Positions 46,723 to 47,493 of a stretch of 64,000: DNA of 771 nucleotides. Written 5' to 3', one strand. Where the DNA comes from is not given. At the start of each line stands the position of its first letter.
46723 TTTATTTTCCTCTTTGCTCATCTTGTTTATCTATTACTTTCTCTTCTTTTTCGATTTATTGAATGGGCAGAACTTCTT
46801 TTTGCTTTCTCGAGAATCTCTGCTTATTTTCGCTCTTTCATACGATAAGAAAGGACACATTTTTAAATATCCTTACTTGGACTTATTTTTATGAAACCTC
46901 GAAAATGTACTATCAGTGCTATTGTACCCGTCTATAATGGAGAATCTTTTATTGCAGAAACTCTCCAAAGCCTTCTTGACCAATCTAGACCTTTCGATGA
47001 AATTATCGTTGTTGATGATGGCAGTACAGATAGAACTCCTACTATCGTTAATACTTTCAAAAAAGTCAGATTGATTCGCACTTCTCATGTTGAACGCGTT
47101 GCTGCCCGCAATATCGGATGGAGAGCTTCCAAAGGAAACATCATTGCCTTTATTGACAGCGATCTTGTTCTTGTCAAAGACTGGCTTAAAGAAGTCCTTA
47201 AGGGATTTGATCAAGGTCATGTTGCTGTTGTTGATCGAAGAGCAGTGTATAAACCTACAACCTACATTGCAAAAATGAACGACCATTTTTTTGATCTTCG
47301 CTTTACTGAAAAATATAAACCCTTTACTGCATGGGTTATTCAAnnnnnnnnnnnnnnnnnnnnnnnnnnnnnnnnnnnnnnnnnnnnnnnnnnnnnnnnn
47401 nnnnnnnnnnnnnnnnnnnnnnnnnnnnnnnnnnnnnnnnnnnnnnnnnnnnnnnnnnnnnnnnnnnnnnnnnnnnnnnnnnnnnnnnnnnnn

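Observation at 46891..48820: Tandem GT2 paralogs sharing a 626-bp block of 100% nucleotide identity while their 5' regions are diverged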

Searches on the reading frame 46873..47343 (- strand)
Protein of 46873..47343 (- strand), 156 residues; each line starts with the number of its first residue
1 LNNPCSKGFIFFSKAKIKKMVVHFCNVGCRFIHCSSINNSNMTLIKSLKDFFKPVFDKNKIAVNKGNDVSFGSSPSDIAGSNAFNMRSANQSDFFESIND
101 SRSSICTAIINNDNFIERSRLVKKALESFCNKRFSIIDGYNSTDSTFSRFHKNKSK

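Call 56: search_protein_families(library=pfam, proteins=[window:46873-47343:-], max_evalue=0.00001)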
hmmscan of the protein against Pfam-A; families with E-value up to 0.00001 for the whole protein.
window:46873-47343:- (156 aa): 0 families
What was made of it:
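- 46873..47343 (-): Antisense shadow ORF (156 aa). No Pfam match (call 56).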
